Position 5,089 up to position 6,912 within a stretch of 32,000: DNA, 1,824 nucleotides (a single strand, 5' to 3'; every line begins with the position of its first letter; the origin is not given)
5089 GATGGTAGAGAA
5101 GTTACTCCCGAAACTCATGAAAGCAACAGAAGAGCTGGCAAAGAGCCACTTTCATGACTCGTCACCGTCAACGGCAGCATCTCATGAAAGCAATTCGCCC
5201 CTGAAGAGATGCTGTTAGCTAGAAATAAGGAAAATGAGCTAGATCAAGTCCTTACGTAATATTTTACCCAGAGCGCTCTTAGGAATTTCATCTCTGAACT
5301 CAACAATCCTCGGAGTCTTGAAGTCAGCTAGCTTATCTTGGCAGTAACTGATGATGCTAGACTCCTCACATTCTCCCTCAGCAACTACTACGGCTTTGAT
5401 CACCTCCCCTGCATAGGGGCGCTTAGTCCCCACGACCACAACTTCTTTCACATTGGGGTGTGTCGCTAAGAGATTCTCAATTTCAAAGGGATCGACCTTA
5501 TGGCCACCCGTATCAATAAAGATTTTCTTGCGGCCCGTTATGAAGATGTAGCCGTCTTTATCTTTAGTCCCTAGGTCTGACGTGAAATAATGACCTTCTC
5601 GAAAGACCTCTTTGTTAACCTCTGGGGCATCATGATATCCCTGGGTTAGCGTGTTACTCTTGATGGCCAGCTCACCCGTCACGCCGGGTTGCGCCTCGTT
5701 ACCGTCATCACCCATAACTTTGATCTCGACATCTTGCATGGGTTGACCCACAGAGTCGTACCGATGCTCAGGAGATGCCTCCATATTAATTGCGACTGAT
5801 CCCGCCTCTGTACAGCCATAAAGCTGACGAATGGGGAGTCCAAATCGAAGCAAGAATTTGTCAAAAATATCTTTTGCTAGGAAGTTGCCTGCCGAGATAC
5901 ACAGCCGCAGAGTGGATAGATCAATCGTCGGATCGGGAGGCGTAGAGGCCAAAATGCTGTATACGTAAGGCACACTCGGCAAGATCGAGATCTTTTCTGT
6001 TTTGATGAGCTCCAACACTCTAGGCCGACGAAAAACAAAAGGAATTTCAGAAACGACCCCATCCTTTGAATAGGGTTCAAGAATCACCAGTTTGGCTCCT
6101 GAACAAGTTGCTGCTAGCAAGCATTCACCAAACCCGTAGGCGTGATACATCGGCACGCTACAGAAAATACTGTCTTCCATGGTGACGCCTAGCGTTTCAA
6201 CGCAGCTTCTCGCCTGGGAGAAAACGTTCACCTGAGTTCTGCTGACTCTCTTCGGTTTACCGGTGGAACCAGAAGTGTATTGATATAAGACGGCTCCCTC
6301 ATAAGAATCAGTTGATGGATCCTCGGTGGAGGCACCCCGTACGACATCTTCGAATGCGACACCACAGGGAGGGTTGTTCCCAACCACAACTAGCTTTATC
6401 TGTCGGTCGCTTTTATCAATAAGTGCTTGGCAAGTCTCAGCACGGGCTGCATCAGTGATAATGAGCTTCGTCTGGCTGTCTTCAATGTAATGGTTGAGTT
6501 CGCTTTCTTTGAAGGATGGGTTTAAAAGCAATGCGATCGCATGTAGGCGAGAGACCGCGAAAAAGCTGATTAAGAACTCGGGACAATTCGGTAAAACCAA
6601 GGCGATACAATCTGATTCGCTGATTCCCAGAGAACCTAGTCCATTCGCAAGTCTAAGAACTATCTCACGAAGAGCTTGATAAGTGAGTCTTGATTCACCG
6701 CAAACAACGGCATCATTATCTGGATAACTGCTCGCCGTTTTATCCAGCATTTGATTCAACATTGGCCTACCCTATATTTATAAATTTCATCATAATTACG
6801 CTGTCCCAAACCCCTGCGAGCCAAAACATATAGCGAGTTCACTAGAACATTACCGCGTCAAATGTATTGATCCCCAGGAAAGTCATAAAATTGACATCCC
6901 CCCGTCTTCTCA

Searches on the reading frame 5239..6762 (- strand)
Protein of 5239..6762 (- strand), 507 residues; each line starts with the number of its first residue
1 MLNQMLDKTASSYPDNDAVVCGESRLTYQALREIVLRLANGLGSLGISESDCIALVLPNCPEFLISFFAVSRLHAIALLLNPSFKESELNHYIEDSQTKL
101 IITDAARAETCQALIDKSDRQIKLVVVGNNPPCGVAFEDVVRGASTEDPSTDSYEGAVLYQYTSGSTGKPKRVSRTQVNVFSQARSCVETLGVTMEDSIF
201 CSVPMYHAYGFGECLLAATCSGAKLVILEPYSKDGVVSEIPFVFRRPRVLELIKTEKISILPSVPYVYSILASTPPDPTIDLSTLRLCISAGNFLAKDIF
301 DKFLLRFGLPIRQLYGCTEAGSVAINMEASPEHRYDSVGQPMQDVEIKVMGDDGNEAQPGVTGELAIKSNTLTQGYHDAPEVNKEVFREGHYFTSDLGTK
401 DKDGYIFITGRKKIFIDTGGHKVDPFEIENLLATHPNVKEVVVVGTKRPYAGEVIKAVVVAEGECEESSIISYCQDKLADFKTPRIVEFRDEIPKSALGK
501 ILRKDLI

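Call 4: search_protein_families(library=pfam, proteins=[window:5239-6762:-], max_evalue=0.01)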
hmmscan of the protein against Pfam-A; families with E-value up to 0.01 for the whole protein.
window:5239-6762:- (507 aa): 3 families
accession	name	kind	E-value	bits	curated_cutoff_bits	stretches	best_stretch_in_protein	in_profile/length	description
PF00501.34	AMP-binding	-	4.4e-77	259.9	29.9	1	7-377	2-384/384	AMP-binding enzyme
PF13193.12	AMP-binding_C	-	2.4e-16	60.8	24.5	1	427-500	1-76/76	AMP-binding enzyme C-terminal domain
PF23562.2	AMP-binding_C_3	-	2.3e-06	28.4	20.8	1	418-460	7-50/124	AMP-binding enzyme C-terminal domain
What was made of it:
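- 5239..6762 (-): Stand-alone ANL (AMP-forming) ligase, 507 aa. Predicted to be a hydroxybenzoate:carrier-protein ligase. Pfam AMP-binding plus AMP-binding_C (call 4).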

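Call 7: search_protein_families(library=ncbifam, proteins=[window:5239-6762:-], max_evalue=0.01)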
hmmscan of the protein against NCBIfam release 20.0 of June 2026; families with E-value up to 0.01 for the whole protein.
window:5239-6762:- (507 aa): 108 families (the best 25 are shown)
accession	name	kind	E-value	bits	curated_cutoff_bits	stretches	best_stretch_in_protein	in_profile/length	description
NF004837.0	PRK06187.1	subfamily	5.7e-106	354.9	476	1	2-506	10-518/531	long-chain-fatty-acid--CoA ligase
NF006182.0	PRK08316.1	subfamily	1.2e-86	291.3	663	1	2-506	13-513/523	fatty acyl-CoA synthetase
NF004114.0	PRK05605.1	equivalog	1.6e-83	281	766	2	145-505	212-564/575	long-chain-fatty-acid--CoA ligase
NF006181.0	PRK08314.1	subfamily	7e-81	272.1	705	2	135-505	184-549/563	long-chain-fatty-acid--CoA ligase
NF002966.0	PRK03640.1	equivalog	3.4e-74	250.2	556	1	4-506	6-476/483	o-succinylbenzoate--CoA ligase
NF009233.0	PRK12583.1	subfamily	3.9e-74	250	832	1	3-502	21-542/558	fatty acid CoA ligase family protein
NF005801.1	PRK07656.1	equivalog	7.8e-74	249.1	657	1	4-506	5-499/500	FadD3 family acyl-CoA ligase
NF005714.0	PRK07529.1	subfamily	1.7e-73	248.1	632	2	157-506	220-572/640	acyl-CoA synthetase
NF005307.0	PRK06839.1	equivalog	1e-72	245.4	748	1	6-506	8-489/496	o-succinylbenzoate--CoA ligase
NF052269.1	Staph_lig_FadD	equivalog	2.7e-70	237.2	650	1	23-506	25-489/499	long-chain-fatty-acid--CoA ligase FadD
TIGR03098.1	ligase_PEP_1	hypoth_equivalog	4.6e-70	236.5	592.35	1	2-505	2-513/517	acyl-CoA ligase (AMP-forming), exosortase A system-associated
NF005220.0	PRK06710.1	equivalog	1.6e-69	234.5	1116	2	151-507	202-550/563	long-chain-fatty-acid--CoA ligase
NF005702.0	PRK07514.1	subfamily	9.3e-69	232.1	558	1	19-504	22-494/506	malonyl-CoA synthase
NF005463.0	PRK07059.1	subfamily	1.6e-68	231.5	869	2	120-506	167-552/557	long-chain-fatty-acid--CoA ligase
NF004511.1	PRK05852.1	equivalog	1.9e-68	231.4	650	1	2-505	1-499/505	FadD7 family fatty acid--CoA ligase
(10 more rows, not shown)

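Call 18: find_encoding_contigs(protein=window:5239-6762:-, flank=10000, max_places=4)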
Protein window:5239-6762:- (507 aa): no gene with exactly this product is on record in the collection.

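Call 47: search_solved_structures(query=window:5239-6762:-, max_evalue=1e-40, show_alignments=0)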
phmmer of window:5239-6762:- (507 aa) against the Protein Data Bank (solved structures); distinct sequences matched with E-value up to 1e-40: 42.
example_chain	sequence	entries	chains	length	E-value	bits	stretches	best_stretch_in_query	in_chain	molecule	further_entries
5ie0_A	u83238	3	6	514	2.2e-66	227.5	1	2-504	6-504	Oxalate--CoA ligase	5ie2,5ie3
6qjz_A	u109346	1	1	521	8.9e-64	218.9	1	4-504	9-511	oxalyl CoA-synthetase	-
8wev_A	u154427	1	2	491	5.8e-59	203.1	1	12-505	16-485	Feruloyl-CoA Synthetase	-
8weu_A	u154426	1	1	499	6.2e-59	203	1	12-505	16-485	Fatty-acyl-CoA synthase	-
3a9u_A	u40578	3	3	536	2.3e-58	201.1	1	26-506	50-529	4-coumarate--CoA ligase | 4-coumarate:CoA ligase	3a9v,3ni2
3r44_A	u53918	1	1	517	1.5e-57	198.4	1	22-504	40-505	fatty acyl CoA synthetase FADD13 (FATTY-ACYL-CoA SYNTHETASE)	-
5bsw_A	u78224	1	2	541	6e-57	196.4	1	27-506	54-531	4-coumarate--CoA ligase 2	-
5u95_A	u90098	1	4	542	1.6e-56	195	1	27-506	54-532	4-coumarate--CoA ligase 2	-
5bsm_A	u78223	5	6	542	2.8e-56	194.2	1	27-506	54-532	4-coumarate--CoA ligase 2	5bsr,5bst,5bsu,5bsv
3tsy_A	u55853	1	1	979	1.3e-54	188.7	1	26-506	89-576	Fusion Protein 4-coumarate--CoA ligase 1, Resveratrol synthase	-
8aff_A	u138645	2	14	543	2.7e-49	171.1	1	158-504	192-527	Oxalate--CoA ligase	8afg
8r2q_A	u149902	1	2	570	6.4e-49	169.9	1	5-506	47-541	Probable fatty-acid-CoA ligase FadD5 (Fatty-acid-CoA synthetase) (Fatty-acid-CoA synthase)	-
3g7s_A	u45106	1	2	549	2e-48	168.3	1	26-504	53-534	Long-chain-fatty-acid--CoA ligase (FadD-1)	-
1md9_A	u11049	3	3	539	3.5e-46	160.9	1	5-506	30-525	2,3-dihydroxybenzoate-AMP ligase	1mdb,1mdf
4wv3_A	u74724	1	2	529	6.1e-46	160.1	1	17-503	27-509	Anthranilate-CoA ligase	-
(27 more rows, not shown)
